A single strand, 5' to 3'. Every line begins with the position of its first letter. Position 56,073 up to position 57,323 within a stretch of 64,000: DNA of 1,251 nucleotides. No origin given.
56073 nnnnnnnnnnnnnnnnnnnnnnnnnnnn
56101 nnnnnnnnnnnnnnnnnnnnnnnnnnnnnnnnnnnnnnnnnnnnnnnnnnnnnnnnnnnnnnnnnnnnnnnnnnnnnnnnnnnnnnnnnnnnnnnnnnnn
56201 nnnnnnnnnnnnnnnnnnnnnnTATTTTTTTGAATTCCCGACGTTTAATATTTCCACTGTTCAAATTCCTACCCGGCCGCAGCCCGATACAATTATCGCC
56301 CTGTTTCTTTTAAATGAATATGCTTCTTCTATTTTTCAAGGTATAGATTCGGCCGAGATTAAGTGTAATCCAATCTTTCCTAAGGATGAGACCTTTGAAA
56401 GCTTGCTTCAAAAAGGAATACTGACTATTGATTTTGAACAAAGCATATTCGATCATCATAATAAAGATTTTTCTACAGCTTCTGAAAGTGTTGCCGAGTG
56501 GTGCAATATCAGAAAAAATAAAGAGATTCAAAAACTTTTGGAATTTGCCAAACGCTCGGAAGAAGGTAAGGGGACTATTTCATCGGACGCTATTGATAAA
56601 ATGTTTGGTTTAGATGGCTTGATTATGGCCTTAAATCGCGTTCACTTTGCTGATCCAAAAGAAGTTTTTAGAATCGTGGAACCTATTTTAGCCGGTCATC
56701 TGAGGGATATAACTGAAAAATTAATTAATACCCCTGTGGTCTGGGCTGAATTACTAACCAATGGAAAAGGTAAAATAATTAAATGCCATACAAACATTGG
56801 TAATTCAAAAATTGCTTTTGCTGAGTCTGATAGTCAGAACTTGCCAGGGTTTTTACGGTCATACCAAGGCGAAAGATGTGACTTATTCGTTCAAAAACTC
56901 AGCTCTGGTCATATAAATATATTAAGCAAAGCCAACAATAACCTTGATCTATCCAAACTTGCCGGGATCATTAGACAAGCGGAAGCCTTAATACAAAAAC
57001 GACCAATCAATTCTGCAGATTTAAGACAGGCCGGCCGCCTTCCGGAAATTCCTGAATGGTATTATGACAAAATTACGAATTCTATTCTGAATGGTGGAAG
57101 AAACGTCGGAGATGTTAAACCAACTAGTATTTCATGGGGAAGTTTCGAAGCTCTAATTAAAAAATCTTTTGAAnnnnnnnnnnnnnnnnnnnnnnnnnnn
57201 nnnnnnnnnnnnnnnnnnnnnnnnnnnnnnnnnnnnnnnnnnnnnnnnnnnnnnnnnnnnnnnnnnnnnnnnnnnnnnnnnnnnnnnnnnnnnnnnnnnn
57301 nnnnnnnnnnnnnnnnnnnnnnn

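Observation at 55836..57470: Coupled gene pair encoding a 2H-phosphoesterase-like/MYG1-like fusion and an RNHCP zinc-ribbon protein, in a tRNA-processing neighbourhood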

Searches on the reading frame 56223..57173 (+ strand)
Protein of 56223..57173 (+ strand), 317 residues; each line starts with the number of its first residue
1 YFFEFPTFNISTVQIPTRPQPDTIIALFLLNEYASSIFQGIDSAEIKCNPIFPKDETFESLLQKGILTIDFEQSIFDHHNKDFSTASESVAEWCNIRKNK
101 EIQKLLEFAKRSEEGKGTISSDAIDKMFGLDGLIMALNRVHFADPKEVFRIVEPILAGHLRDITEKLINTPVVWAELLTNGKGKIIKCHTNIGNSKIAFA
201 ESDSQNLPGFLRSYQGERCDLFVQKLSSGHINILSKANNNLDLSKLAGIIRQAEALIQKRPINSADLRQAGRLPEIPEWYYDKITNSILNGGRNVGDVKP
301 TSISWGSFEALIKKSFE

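Call 14: search_solved_structures(query=A2, max_evalue=10, show_alignments=3)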
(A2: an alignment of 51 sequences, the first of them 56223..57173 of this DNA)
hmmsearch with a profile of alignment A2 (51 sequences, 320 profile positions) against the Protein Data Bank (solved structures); distinct sequences matched with E-value up to 10: 1.
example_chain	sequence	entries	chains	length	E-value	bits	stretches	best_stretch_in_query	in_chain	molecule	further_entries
9cu5_C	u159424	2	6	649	1.5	11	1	34-77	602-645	HIV Env JRFL NFL TD CC3+ gp140 | JRFL NFL TD CC3+ gp140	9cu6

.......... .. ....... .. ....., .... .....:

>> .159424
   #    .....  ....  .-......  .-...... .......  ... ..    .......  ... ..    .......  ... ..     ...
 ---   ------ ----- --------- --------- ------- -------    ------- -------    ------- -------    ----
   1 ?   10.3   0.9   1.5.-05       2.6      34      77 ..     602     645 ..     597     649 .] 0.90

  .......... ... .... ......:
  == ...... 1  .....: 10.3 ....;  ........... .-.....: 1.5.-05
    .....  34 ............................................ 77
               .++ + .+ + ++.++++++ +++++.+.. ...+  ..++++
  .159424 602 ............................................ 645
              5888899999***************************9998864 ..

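Call 23: find_related_loci(query=A2, collection=genome_contigs, flank=7000)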
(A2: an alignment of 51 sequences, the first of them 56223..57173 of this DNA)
Query A2 (317 aa) in genome_contigs; peptide patterns used: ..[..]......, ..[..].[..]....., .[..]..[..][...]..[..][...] (x = any residue, [..] = any of these).
230 stretches matched a pattern; 164 encode a relative of the query (tblastn E <= 1e-3); the best 80 are kept; 80 distinct loci.
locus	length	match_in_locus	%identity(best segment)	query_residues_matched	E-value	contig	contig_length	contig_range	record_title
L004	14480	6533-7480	38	2-313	3e-72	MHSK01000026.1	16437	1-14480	MAG: Candidatus Taylorbacteria bacterium RIFCSPLOWO2_12_FULL_43_20 rifcsplowo2_12_scaffold_4307, whole genome shotgun se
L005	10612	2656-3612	41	1-317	4e-71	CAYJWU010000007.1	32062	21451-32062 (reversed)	MAG TPA_asm: uncultured Candidatus Saccharibacteria bacterium isolate ERP125453_co1_512 genome assembly, contig: NODE_11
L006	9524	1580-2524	41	2-313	2e-70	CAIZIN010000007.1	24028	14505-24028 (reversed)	uncultured bacterium isolate Loc090907-8-6m_bin-301 genome assembly, contig: bin-301:007/109, whole genome shotgun seque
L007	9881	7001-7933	40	8-316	6e-70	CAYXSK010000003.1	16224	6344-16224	MAG TPA_asm: uncultured Candidatus Saccharibacteria bacterium isolate binchicken_co387_6 genome assembly, contig: NODE_4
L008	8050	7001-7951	42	5-313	2e-69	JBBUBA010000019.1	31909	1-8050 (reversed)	MAG: Patescibacteria group bacterium isolate H41-bin150_1 H41_bin150_1_000000000019, whole genome shotgun sequence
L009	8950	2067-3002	40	8-317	4e-67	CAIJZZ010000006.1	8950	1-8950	uncultured bacterium isolate AlinenLipids_bin-6792 genome assembly, contig: bin-6792:06/78, whole genome shotgun sequenc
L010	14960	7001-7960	38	1-316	4e-67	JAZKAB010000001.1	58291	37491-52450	MAG: Patescibacteria group bacterium isolate ADI_H3L2_1_122_18_3-bin004 ADIH3L21_B004_0_000000000001, whole genome shotg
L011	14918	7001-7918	39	10-312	1e-66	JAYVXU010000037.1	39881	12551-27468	MAG: Candidatus Adlerbacteria bacterium isolate GL85_DN_metabinner_15 GL85_DN_metabinner_15_36, whole genome shotgun seq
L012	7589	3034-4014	36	1-317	2e-65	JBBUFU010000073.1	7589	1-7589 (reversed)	MAG: Patescibacteria group bacterium isolate H43-bin025_1 H43_bin025_1_000000000073, whole genome shotgun sequence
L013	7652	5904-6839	38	9-313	2e-65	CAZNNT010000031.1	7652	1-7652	MAG TPA_asm: uncultured Candidatus Saccharibacteria bacterium isolate SRP090828_co3_7 genome assembly, contig: NODE_2085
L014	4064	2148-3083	38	8-312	6e-65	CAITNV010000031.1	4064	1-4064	MAG: Candidatus Taylorbacteria bacterium isolate Umea_bin-01178 genome assembly, contig: bin-01178:31/62, whole genome s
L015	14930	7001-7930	40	11-316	8e-65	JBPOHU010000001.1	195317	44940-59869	MAG: Candidatus Nomurabacteria bacterium isolate MAG_26 c_000000384644, whole genome shotgun sequence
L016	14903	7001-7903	36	9-305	9e-65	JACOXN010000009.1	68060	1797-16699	MAG: Candidatus Giovannonibacteria bacterium isolate NC_groundwater_154_Ag_S-0.1um_46_13 S4_GD2017_2_S1_scaffold_330, wh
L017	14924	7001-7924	37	10-313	1e-64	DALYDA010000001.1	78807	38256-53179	MAG TPA_asm: Candidatus Paceibacterota bacterium isolate CTOTU14215 NODE_50_length_78807_cov_4.995289, whole genome shot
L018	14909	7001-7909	39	20-316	1e-64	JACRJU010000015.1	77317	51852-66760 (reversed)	MAG: Candidatus Uhrbacteria bacterium isolate NC_groundwater_1837_Pr3_B-0.1um_51_51 SR-2_scaffold_141_4114649, whole gen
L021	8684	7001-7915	38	9-312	2e-64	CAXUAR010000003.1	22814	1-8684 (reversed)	MAG TPA_asm: uncultured bacterium isolate public_SRR14722149_metawrap_bin.2 genome assembly, contig: public_SRR14722149_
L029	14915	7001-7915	38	9-312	1e-63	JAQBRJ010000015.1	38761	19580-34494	MAG: Parcubacteria group bacterium isolate RYN_396 scaffold_1232462, whole genome shotgun sequence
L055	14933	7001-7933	38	8-316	4e-60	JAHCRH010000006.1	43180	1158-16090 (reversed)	MAG: Patescibacteria group bacterium isolate CR_Bin_053 NODE_6_length_43180_cov_11.111384, whole genome shotgun sequence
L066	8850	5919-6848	35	8-316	2e-58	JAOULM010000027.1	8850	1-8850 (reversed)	MAG: Candidatus Nomurabacteria bacterium isolate 8_1_Jan_SF_Bin80 8_1_Jan_SF_Bin80_scaffold_4648_c1, whole genome shotgu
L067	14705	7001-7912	38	15-316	2e-58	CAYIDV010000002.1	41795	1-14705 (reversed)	MAG TPA_asm: uncultured Candidatus Saccharibacteria bacterium isolate ERP119705_co1_218 genome assembly, contig: NODE_77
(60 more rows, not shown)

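Call 32: search_protein_families(library=pfam, proteins=[L029:7943-8467:+, L021:7914-8471:+, L066:5325-5846:+, L067:9940-10335:+, L012:1917-2975:+, L005:4283-5230:+, L013:4687-5904:-, L010:7016-8392:+, L055:8638-9654:+], max_evalue=0.1)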
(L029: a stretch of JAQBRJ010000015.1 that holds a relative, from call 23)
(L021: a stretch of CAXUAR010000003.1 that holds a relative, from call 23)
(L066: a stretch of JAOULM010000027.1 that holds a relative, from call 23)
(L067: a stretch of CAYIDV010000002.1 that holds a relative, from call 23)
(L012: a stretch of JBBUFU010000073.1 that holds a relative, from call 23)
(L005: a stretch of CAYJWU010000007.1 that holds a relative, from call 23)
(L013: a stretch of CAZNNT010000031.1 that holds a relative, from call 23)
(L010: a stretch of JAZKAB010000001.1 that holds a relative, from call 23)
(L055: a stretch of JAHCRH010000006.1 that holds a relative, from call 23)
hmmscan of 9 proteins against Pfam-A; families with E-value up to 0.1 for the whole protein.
L029:7943-8467:+ (174 aa): 0 families

L021:7914-8471:+ (185 aa): 0 families

L066:5325-5846:+ (173 aa): 1 family
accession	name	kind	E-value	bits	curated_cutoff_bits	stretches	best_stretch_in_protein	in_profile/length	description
PF00482.28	T2SSF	-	0.091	13.2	25.2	0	71-114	29-69/125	Type II secretion system (T2SS), protein F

L067:9940-10335:+ (131 aa): 2 families
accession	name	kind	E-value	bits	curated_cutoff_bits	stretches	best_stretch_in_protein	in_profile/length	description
PF08302.16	tRNA_lig_CPD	-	5.4e-06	26.5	23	1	51-105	177-225/250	Fungal tRNA ligase phosphodiesterase domain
PF13563.12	2_5_RNA_ligase2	-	0.083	13.4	27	0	10-55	85-129/152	2'-5' RNA ligase superfamily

L012:1917-2975:+ (352 aa): 0 families

L005:4283-5230:+ (315 aa): 0 families

L013:4687-5904:- (405 aa): 0 families

L010:7016-8392:+ (458 aa): 1 family
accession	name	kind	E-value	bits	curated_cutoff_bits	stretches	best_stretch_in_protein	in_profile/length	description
PF08302.16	tRNA_lig_CPD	-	0.092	12.6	23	0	389-431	189-225/250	Fungal tRNA ligase phosphodiesterase domain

L055:8638-9654:+ (338 aa): 0 families

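Call 50: search_protein_representatives(alignment_id=A2)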
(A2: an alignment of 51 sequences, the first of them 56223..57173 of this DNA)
Query: 51 sequences, 320 profile positions. Proteins with E-value up to 0.001 (for the whole library): 1504; up to 1e-10: 1041; up to 1e-30: 291. The best 150 are listed.
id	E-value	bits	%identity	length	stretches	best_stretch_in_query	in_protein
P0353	1.6e-138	477.6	-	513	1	3-319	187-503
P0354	4.9e-137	472.7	-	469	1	3-319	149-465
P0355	2.2e-136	470.6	-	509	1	3-319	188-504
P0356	6.7e-136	469.0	-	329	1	3-318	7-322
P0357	8.6e-135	465.3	-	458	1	3-316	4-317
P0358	1.1e-133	461.7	-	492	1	3-316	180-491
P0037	5.4e-132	456.2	-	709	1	3-315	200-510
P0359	3.2e-131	453.6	-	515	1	4-315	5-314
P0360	1.6e-130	451.3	-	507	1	3-316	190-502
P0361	3.0e-129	447.1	-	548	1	3-317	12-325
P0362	6.4e-128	442.7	-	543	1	2-318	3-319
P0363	3.9e-124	430.3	-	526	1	2-318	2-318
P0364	1.6e-123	428.3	-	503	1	2-315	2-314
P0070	4.6e-123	426.8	-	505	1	2-319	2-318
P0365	1.3e-122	425.3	-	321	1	2-317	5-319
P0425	1.1e-61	225.2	-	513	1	5-315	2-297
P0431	3.5e-56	207.0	-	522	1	3-316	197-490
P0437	1.6e-54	201.6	-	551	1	2-317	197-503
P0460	3.4e-46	174.2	-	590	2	4-187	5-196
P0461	5.5e-46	173.5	-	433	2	176-318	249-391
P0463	7.4e-45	169.8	-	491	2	15-317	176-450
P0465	3.4e-44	167.7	-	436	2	176-315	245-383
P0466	3.4e-44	167.6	-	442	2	124-316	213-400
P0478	6.8e-42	160.1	-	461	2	3-154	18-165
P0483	3.9e-41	157.6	-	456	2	125-315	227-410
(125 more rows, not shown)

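Call 53: search_protein_families(library=pfam, alignment_id=A5, max_evalue=0.1)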
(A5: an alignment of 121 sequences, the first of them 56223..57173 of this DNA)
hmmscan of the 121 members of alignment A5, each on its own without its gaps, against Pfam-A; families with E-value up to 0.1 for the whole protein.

A. member 1, window:56223-57173:+ (317 aa): 0 families

B. families by the number of members that match (of 121 scanned): 42 families (the first 25 are shown)
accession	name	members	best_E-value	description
PF09828.14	ChrB_C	12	3.5e-07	ChrB, C-terminal domain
PF13563.12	2_5_RNA_ligase2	9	4.3e-13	2'-5' RNA ligase superfamily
PF02834.22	LigT_PEase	8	1.7e-13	LigT like Phosphoesterase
PF08302.16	tRNA_lig_CPD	8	2e-06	Fungal tRNA ligase phosphodiesterase domain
PF01368.27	DHH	4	0.0016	DHH family, N-terminal domain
PF10469.15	AKAP7_NLS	2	0.0092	AKAP7 2'5' RNA ligase-like domain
PF20392.3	DUF6687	2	0.014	Family of unknown function (DUF6687)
PF15031.11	DUF4528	1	0.0019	Domain of unknown function (DUF4528)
PF22547.2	2H-SAK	1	0.0029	Swiss Army Knife, 2H phosphoesterase domain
PF22567.2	UBA_9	1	0.0029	UBA-like domain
PF21808.2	Dynamin-like_hel_bact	1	0.004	Bacterial dynamin-like protein, helical domain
PF17351.7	DUF5380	1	0.0053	Family of unknown function (DUF5380)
PF21543.3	CvfB_2nd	1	0.0076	Virulence regulatory factor CvfB, second domain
PF03938.19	OmpH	1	0.012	Outer membrane protein (OmpH-like)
PF23740.1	Ig_ZP2_3rd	1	0.015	Zona pellucida sperm-binding protein 2, Ig-like domain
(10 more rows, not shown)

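Call 55: search_protein_families(library=pfam, proteins=[P0460, P0461, P0463, P0465, P0466, P0478, P0483, P0437, P0431, P0425], max_evalue=0.05)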
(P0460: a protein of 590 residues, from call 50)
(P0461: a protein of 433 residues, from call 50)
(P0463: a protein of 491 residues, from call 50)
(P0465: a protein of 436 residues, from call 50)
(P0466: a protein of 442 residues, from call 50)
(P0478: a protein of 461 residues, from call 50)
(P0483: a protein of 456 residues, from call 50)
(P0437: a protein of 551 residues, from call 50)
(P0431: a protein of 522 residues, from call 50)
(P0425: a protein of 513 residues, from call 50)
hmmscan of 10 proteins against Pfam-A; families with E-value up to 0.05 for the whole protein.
P0460 (590 aa): 2 families
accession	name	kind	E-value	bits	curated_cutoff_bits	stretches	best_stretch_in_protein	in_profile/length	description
PF01368.27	DHH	-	0.0016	19.1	28.1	0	8-70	4-50/125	DHH family, N-terminal domain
PF20392.3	DUF6687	-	0.031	13.8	27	0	357-525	152-331/339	Family of unknown function (DUF6687)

P0461 (433 aa): 0 families

P0463 (491 aa): 1 family
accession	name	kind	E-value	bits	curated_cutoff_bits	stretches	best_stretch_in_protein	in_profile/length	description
PF09828.14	ChrB_C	-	0.01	16.6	25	0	11-27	5-21/132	ChrB, C-terminal domain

P0465 (436 aa): 1 family
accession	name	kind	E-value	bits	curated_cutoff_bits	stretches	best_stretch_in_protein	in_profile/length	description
PF02679.21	ComA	-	0.023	14.6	25.2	1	240-320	116-196/243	(2R)-phospho-3-sulfolactate synthase (ComA)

P0466 (442 aa): 0 families

P0478 (461 aa): 0 families

P0483 (456 aa): 0 families

P0437 (551 aa): 0 families

P0431 (522 aa): 0 families

P0425 (513 aa): 1 family
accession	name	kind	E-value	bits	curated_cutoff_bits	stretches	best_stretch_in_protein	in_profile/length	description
PF13563.12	2_5_RNA_ligase2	-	0.0011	19.5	27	1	360-483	29-145/152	2'-5' RNA ligase superfamily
